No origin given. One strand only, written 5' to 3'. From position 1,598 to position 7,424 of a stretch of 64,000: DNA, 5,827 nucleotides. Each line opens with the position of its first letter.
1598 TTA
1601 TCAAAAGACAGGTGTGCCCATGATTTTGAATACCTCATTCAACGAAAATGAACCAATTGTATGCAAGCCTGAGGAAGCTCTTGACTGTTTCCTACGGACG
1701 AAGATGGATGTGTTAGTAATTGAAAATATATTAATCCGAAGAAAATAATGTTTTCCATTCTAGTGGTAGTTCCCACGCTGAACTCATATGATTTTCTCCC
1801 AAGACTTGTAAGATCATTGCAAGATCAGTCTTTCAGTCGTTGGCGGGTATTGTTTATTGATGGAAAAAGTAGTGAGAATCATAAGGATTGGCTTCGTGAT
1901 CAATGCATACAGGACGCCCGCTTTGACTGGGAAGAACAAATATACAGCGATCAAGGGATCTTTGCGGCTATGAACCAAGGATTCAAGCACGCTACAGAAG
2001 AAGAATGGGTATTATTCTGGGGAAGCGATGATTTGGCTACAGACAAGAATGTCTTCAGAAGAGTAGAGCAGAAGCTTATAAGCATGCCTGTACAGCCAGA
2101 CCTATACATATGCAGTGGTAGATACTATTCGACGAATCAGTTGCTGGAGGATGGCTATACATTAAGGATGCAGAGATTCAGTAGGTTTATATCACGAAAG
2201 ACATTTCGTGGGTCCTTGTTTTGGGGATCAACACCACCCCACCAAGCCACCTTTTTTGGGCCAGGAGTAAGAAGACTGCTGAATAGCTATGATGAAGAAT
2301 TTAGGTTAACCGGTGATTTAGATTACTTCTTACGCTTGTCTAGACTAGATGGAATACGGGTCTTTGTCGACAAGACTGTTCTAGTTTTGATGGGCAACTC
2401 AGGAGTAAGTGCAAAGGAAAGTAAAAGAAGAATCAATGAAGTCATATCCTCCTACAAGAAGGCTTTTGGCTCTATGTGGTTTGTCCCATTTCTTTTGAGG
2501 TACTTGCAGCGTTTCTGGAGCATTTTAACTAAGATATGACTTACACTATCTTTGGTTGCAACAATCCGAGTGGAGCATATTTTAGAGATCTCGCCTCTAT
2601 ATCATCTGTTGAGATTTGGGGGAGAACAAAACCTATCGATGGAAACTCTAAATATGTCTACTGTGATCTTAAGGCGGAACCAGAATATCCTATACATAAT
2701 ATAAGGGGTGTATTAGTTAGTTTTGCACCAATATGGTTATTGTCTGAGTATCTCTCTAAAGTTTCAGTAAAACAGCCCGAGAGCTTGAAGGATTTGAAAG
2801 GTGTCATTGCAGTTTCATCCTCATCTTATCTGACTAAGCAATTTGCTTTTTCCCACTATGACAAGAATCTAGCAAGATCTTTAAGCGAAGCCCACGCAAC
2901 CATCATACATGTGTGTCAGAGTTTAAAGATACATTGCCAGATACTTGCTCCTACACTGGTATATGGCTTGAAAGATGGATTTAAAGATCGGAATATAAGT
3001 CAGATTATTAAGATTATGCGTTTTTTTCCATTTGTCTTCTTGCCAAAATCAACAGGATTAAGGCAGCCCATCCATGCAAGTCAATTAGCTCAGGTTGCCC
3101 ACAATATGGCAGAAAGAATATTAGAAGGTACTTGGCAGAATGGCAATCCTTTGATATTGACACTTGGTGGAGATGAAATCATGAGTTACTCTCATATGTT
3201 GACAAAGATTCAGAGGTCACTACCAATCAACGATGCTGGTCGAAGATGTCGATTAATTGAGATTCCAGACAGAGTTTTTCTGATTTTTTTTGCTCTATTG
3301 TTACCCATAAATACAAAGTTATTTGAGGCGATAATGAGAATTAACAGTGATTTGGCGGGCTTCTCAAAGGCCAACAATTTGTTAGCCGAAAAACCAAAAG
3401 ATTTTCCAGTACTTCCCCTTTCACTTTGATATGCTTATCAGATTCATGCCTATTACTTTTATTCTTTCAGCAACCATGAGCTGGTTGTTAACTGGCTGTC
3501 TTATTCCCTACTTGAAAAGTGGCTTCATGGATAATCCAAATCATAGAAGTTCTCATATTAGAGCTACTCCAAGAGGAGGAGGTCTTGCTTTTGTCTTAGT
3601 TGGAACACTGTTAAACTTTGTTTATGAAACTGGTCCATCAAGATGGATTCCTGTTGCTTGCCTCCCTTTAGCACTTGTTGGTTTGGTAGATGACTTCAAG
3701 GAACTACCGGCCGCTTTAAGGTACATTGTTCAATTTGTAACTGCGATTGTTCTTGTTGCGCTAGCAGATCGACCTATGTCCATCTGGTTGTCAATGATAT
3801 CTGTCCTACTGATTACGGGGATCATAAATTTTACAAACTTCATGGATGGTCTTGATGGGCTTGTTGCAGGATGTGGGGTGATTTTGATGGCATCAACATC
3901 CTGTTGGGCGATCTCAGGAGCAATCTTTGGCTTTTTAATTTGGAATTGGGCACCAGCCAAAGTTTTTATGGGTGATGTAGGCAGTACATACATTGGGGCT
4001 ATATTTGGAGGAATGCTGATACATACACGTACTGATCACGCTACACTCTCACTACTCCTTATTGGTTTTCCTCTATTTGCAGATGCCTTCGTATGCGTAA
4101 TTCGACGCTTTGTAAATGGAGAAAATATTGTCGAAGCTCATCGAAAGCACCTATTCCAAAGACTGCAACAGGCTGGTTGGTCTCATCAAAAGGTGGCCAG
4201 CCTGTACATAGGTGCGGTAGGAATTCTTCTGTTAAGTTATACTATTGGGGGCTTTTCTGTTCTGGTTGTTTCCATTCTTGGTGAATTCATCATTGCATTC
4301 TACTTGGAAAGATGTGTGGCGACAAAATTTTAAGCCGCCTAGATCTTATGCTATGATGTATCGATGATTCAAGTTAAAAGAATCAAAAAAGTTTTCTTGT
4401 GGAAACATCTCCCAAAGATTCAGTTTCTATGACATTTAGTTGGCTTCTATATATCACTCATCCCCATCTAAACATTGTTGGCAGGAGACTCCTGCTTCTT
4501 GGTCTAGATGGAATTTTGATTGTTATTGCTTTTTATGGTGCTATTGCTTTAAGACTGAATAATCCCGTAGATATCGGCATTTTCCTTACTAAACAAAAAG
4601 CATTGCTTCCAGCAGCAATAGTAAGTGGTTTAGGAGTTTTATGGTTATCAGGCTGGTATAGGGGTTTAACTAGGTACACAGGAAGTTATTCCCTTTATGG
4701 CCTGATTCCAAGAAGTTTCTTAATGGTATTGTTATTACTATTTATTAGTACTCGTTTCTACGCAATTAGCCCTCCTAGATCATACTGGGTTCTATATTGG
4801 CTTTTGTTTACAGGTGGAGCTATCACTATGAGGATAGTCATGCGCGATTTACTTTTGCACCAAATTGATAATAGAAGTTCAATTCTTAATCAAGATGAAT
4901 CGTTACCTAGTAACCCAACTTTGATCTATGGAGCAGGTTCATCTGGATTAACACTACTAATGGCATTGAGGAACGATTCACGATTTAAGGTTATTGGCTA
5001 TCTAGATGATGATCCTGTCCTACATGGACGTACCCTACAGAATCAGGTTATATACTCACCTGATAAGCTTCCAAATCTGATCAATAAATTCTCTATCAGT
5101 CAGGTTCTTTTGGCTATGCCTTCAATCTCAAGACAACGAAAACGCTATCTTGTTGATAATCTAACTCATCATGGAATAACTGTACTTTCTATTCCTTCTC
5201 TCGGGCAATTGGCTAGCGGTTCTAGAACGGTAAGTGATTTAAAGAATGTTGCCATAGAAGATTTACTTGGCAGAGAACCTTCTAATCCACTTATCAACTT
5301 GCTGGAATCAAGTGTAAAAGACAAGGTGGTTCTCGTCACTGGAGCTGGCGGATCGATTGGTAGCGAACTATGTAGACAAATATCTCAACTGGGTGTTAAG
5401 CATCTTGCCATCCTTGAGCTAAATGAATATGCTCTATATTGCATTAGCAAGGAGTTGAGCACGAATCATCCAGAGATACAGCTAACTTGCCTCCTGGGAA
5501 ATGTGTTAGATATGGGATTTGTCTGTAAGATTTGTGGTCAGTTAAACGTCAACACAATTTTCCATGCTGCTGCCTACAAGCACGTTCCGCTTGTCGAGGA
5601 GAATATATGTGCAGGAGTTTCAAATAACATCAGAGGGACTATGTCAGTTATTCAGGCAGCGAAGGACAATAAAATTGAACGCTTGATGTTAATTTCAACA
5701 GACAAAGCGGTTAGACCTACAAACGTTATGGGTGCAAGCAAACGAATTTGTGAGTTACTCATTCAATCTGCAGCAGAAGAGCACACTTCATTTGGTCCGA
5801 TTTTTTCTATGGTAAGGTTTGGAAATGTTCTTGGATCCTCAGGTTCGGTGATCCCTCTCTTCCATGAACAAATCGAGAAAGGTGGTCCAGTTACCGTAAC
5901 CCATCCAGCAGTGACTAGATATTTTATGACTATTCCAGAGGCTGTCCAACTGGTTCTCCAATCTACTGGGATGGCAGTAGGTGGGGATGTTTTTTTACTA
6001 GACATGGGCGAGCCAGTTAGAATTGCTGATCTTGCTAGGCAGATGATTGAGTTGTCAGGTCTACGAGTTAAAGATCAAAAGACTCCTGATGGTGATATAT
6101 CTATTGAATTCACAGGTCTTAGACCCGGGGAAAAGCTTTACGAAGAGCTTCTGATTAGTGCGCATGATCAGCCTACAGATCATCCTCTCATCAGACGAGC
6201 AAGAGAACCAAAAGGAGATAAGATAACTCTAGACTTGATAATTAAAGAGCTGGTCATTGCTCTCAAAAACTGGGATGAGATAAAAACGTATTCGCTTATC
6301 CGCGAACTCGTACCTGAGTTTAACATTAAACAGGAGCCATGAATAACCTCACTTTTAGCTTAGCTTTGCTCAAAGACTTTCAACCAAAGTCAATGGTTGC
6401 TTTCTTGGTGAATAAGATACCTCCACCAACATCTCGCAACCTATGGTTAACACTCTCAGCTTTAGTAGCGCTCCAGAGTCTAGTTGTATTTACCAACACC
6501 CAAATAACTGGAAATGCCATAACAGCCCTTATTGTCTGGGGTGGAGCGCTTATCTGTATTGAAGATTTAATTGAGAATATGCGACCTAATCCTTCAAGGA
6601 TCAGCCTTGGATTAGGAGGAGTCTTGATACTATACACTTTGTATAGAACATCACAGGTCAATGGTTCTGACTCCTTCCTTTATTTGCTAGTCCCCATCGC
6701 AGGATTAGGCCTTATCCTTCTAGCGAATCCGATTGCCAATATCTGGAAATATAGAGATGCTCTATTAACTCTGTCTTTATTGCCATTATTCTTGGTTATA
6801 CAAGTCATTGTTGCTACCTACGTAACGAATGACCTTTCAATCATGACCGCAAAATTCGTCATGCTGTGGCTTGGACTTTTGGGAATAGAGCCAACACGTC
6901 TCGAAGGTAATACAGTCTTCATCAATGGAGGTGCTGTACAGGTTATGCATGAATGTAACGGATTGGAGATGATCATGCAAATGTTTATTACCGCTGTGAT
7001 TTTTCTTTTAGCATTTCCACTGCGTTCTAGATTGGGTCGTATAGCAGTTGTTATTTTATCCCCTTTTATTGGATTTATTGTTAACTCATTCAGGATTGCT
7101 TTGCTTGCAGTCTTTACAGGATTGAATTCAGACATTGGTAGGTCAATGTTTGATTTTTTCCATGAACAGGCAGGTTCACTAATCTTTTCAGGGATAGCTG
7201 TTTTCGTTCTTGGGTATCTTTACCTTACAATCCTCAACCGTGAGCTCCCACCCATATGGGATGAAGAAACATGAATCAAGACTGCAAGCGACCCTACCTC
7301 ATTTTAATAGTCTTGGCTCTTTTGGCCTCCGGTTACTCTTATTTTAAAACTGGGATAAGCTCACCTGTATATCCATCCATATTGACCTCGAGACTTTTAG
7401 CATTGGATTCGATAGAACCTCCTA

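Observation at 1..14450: More than 14 kb low-GC island dedicated to surface polysaccharide export in a high-GC picocyanobacterial chromosome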

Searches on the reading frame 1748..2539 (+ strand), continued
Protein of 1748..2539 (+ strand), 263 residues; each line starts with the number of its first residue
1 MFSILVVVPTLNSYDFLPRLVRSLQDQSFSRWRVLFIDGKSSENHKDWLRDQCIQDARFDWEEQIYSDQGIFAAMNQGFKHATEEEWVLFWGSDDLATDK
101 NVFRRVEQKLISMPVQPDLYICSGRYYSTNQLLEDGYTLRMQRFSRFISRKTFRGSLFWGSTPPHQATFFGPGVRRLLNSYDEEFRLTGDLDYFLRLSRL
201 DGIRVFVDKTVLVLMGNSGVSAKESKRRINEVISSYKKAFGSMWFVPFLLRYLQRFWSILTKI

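Call 51: find_encoding_contigs(protein=P0193, flank=10000, max_places=1)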
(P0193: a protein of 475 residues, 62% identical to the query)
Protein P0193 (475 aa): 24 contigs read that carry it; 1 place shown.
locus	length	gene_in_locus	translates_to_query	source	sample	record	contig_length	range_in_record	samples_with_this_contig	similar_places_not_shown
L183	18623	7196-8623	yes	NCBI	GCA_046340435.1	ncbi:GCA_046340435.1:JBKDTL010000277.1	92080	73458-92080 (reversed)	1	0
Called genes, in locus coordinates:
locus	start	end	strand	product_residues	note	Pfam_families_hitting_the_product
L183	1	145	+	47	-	?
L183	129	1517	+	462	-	PF00421:PSII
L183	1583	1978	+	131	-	PF28240:Npun_F0494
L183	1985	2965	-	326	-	-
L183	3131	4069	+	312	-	PF00140:Sigma70_r1_2, PF04542:Sigma70_r2, PF04539:Sigma70_r3, PF04545:Sigma70_r4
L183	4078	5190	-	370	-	PF00676:E1_dh, PF02775:TPP_enzyme_C (weak)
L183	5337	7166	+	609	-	PF25515:Arm_PDR, PF23468:ARC6, PF13355:ARC6-like_IMS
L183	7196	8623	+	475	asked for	PF02881:SRP54_N, PF00448:SRP54, PF01656:CbiA (weak), PF13671:AAA_33 (faint), PF02978:SRP_SPB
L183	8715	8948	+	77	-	PF00886:Ribosomal_S16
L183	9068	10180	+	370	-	PF01370:Epimerase, PF04321:RmlD_sub_bind (weak), PF16363:GDP_Man_Dehyd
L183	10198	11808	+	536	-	PF00733:Asn_synthase (faint)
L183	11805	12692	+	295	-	PF00535:Glycos_transf_2, PF10111:Glyco_tranf_2_2, PF13641:Glyco_tranf_2_3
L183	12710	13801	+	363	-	-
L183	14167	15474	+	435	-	PF20706:GT4-conflict (faint), PF00534:Glycos_transf_1, PF13692:Glyco_trans_1_4, PF13524:Glyco_trans_1_2 (weak)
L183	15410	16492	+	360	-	PF00535:Glycos_transf_2, PF10111:Glyco_tranf_2_2 (weak), PF02709:Glyco_transf_7C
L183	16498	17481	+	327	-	PF00535:Glycos_transf_2, PF10111:Glyco_tranf_2_2, PF13641:Glyco_tranf_2_3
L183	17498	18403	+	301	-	PF00535:Glycos_transf_2, PF10111:Glyco_tranf_2_2 (faint), PF13641:Glyco_tranf_2_3 (weak)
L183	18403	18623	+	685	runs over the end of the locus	PF00535:Glycos_transf_2, PF13641:Glyco_tranf_2_3 (weak), PF00534:Glycos_transf_1, PF13692:Glyco_trans_1_4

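Call 55: search_protein_families(library=pfam, proteins=[L001:3629-5038:+, L163:2615-3721:+], max_evalue=0.01)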
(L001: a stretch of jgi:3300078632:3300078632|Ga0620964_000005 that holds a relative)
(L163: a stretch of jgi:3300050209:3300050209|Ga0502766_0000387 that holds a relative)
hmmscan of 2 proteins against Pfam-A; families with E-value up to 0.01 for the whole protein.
L001:3629-5038:+ (469 aa): 0 families

L163:2615-3721:+ (368 aa): 0 families

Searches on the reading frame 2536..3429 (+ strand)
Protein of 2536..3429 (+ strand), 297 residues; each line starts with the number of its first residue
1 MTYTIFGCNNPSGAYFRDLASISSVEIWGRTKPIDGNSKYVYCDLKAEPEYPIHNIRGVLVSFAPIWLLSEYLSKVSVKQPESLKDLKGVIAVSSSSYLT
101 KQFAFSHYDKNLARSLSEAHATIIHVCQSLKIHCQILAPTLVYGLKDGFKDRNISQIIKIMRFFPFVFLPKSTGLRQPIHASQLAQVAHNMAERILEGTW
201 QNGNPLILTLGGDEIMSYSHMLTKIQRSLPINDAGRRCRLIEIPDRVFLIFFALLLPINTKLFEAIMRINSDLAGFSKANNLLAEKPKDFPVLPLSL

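Call 3: search_protein_families(library=pfam, proteins=[window:2536-3429:+])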
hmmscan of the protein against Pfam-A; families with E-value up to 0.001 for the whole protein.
window:2536-3429:+ (297 aa): 0 families

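Call 5: search_protein_families(library=ncbifam, proteins=[window:2536-3429:+], max_evalue=0.01)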
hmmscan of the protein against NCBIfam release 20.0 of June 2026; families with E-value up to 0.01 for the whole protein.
window:2536-3429:+ (297 aa): 0 families

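Call 18: search_protein_families(library=pfam, proteins=[window:2536-3429:+], max_evalue=5)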
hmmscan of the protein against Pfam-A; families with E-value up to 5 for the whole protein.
window:2536-3429:+ (297 aa): 0 families
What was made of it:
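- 2536..3429 (+): 297-aa protein, possibly an SDR-fold sugar-nucleotide reductase or epimerase (weak evidence). No Pfam or NCBIfam hit (calls 3, 5, 18).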

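Call 67: search_solved_structures(query=window:2536-3429:+, max_evalue=1)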
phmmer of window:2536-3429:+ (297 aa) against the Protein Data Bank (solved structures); distinct sequences matched with E-value up to 1: 4.
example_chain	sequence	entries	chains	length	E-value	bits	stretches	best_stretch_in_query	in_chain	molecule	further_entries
9g83_P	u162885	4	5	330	0.0015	21.1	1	134-210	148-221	NAD-dependent epimerase/dehydratase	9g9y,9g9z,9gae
6e9z_B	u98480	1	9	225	0.0095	18.4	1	169-240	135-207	DHF119 filament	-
6e9v_Q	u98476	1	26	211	0.14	14.5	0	157-238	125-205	DHF79 filament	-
5cwm_A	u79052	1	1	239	0.15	14.4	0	169-240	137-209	Designed helical repeat protein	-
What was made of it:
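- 2536..3429 (+): The PDB search gives an NAD-dependent epimerase/dehydratase at E = 0.0015 (call 67).
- Closest known: Pseudomonas aeruginosa wbpK-wbpL-wbpM O-antigen initiation module. Different: The assignment of the 297-aa protein to the SDR fold is weak (call 67).
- Checked: The 297-aa ORF has only a weak SDR hit in the PDB search (call 67).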

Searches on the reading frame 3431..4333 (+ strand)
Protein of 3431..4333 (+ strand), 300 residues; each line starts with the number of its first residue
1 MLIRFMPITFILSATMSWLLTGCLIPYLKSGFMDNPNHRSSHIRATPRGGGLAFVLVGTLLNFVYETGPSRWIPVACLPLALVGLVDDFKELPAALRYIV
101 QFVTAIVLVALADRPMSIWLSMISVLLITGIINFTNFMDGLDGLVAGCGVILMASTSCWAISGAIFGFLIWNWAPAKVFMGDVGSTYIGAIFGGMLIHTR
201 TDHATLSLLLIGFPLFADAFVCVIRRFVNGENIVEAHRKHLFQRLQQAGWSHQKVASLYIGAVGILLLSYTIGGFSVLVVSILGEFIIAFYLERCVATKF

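Call 3: search_protein_families(library=pfam, proteins=[window:3431-4333:+])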
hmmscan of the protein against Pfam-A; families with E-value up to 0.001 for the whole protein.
window:3431-4333:+ (300 aa): 1 family
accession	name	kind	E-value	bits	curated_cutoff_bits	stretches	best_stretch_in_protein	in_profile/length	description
PF00953.26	Glycos_transf_4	-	6.1e-24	85.2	27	1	76-198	7-158/160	Glycosyl transferase family 4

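Call 5: search_protein_families(library=ncbifam, proteins=[window:3431-4333:+], max_evalue=0.01)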
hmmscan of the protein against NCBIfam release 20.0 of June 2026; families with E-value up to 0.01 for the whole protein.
window:3431-4333:+ (300 aa): 3 families
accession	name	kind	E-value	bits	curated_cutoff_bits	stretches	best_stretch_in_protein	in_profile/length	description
TIGR02380.1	ECA_wecA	exception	1.1e-17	64.2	326.05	1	30-272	25-306/346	UDP-N-acetylglucosamine--undecaprenyl-phosphate N-acetylglucosaminephosphotransferase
NF053644.1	MraY_archaea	equivalog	1.5e-17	63.9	450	1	103-263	159-332/340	pseudomurein biosynthesis MraY family phospho-N-acetylmuramoyl-pentapeptide-transferase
TIGR00445.1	mraY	equivalog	6.2e-13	48.9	192.05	1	158-259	204-304/321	phospho-N-acetylmuramoyl-pentapeptide-transferase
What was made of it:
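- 3431..4333 (+): WecA/MraY-family polyprenyl-phosphate HexNAc-1-phosphate transferase (the priming enzyme). PF00953 at 6.1e-24; TIGR02380 wecA at 1.1e-17, below its cut-off (calls 3, 5).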

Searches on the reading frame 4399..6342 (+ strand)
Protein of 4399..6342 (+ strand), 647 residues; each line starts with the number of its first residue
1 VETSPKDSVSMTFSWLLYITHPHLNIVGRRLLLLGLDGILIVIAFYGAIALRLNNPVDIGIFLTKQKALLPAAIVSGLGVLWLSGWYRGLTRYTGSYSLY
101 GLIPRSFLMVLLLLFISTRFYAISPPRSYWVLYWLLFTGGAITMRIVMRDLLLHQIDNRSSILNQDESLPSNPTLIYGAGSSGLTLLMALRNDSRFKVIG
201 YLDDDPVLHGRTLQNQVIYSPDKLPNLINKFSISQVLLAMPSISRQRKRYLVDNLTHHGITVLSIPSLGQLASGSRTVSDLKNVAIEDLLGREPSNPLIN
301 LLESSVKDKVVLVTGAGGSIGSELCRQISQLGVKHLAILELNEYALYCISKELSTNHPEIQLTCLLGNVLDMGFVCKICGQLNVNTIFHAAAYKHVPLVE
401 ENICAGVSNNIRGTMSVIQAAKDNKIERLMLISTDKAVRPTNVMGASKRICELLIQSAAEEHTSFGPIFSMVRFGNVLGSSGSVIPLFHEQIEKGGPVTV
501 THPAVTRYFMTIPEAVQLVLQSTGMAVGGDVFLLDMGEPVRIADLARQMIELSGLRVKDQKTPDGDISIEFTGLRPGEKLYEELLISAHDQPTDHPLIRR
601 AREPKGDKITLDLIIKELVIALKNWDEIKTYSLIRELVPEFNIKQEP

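Call 3: search_protein_families(library=pfam, proteins=[window:4399-6342:+])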
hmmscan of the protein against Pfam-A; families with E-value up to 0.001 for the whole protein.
window:4399-6342:+ (647 aa): 7 families
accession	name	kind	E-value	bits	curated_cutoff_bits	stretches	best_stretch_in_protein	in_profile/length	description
PF02719.21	Polysacc_synt_2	-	3.8e-115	384.5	20.2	1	311-600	1-290/293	Polysaccharide biosynthesis protein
PF01370.27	Epimerase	-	1.3e-16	61.2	20.9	1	311-517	1-219/240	NAD dependent epimerase/dehydratase family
PF16363.11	GDP_Man_Dehyd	-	2.8e-10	40.6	27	1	312-435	1-130/332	GDP-mannose 4,6 dehydratase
PF01073.25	3Beta_HSD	-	1.6e-09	37.6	22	1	312-440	1-122/280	3-beta hydroxysteroid dehydrogenase/isomerase family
PF04321.23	RmlD_sub_bind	-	6.1e-08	32.5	27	1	311-436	3-103/287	RmlD substrate binding domain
PF13727.12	CoA_binding_3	-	1.3e-06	29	25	1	92-266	10-175/175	CoA-binding domain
PF00106.31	adh_short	-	0.00017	21.6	26.6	1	309-382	1-71/195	short chain dehydrogenase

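Call 5: search_protein_families(library=ncbifam, proteins=[window:4399-6342:+], max_evalue=0.01)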
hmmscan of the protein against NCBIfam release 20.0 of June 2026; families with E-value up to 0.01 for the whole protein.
window:4399-6342:+ (647 aa): 38 families (the best 25 are shown)
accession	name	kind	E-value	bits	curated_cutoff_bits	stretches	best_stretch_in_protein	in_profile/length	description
TIGR03589.1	PseB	equivalog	8.1e-51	172.9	407.75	1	307-588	3-265/324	UDP-N-acetylglucosamine 4,6-dehydratase (inverting)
TIGR04130.1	FnlA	equivalog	1.7e-42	145.5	730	1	306-586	2-266/337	UDP-N-acetylglucosamine 4,6-dehydratase/5-epimerase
TIGR03025.1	EPS_sugtrans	subfamily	1.8e-15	57.2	295.55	1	37-286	3-242/445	exopolysaccharide biosynthesis polyprenyl glycosylphosphotransferase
TIGR04180.1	EDH_00030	hypoth_equivalog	3.4e-15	55.9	475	1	311-436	1-123/297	NAD-dependent 4,6-dehydratase LegB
TIGR03023.1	WcaJ_sugtrans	equivalog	2.3e-13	50.3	410.75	1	36-288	2-249/453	undecaprenyl-phosphate glucose phosphotransferase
TIGR01179.1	galE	equivalog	1.3e-10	40.7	262.3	1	311-480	2-179/332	UDP-glucose 4-epimerase GalE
TIGR01181.1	dTDP_gluc_dehyt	equivalog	6.8e-09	35.2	365.1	1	311-436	2-127/321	dTDP-glucose 4,6-dehydratase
NF007956.0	PRK10675.1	subfamily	1.3e-07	31.1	394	1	311-434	3-124/338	UDP-glucose 4-epimerase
NF042423.1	oxyalk_red_Shew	equivalog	4.7e-07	29.2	580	1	307-435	7-119/331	2-alkyl-3-oxoalkanoate reductase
TIGR02622.1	CDP_4_6_dhtase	equivalog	4.8e-07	29.2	278.45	1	307-443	3-147/352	CDP-glucose 4,6-dehydratase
TIGR03466.1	HpnA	hypoth_equivalog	6.3e-07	28.6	367.65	1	310-437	2-116/327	hopanoid-associated sugar epimerase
NF004526.0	PRK05872.1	subfamily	1.1e-06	27.9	276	1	304-359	6-60/297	short-chain dehydrogenase/reductase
TIGR01214.1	rmlD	equivalog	2.8e-06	26.6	224.05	1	311-459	2-139/285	dTDP-4-dehydrorhamnose reductase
NF004825.0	PRK06181.1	equivalog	5.9e-06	25.7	215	1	305-359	3-56/268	SDR family oxidoreductase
NF042422.1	oxyalk_red_OleD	equivalog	1.6e-05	24.4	580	1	311-437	3-113/329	2-alkyl-3-oxoalkanoate reductase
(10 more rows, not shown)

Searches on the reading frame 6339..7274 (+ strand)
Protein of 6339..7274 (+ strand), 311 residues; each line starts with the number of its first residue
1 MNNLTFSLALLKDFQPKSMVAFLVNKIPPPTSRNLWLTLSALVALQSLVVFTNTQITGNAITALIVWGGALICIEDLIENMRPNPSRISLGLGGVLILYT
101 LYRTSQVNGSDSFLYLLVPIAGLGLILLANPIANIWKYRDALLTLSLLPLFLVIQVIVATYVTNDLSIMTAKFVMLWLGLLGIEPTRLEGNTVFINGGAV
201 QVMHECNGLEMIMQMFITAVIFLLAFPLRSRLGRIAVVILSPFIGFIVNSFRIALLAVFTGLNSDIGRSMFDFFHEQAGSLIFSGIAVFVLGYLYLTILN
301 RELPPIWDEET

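Call 3: search_protein_families(library=pfam, proteins=[window:6339-7274:+])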
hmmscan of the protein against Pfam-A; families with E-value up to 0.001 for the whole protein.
window:6339-7274:+ (311 aa): 1 family
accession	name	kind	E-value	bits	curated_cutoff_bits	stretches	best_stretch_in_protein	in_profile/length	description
PF09721.15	Exosortase_EpsH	-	4.4e-25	88.9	25.7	1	64-294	29-251/254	Transmembrane exosortase (Exosortase_EpsH)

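Call 5: search_protein_families(library=ncbifam, proteins=[window:6339-7274:+], max_evalue=0.01)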
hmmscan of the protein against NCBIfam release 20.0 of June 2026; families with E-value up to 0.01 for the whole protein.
window:6339-7274:+ (311 aa): 13 families
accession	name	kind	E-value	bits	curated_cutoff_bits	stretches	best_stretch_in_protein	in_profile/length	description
TIGR03763.1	cyanoexo_CrtA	exception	2.2e-33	115.8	150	1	37-296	9-257/260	cyanoexosortase A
NF033464.1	cyanoexo_CrtC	exception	8.6e-14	51.8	225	1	92-300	70-277/278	cyanoexosortase C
TIGR04178.1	exo_archaeo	signature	6.3e-13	48.8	23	1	200-294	1-91/97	exosortase/archaeosortase family protein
TIGR02602.1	8TM_EpsH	subfamily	3.6e-10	39.8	105.55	1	134-290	82-233/241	exosortase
TIGR03109.2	exosort_XrtA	exception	6.3e-09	35.6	208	1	148-291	113-253/261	exosortase A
NF046081.1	exosort_XrtX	exception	2.9e-08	33.8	170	1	160-298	30-161/168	exosortase X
TIGR04152.1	exosort_VPLPA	exception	1.6e-07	30.8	400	1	137-294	86-239/486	VPLPA-CTERM-specific exosortase XrtD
NF038142.1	exosort_XrtW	exception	7.1e-07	27.9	425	1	150-299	122-261/494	exosortase W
TIGR04476.1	exosort_XrtN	exception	4e-05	22.9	200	1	90-263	30-219/406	exosortase N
TIGR04124.1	archaeo_artE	exception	0.00017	21.6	95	1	150-299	15-151/153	archaeosortase family protein ArtE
TIGR04293.1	archaeo_artF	exception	0.00018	21.5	150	1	145-299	14-160/166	archaeosortase family protein ArtF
NF012182.0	exosortase_XrtQ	exception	0.00067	19.2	270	1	81-287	55-248/256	exosortase Q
TIGR03110.1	exosort_Gpos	exception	0.0093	15.9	102.75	1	148-293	32-173/187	exosortase family protein XrtG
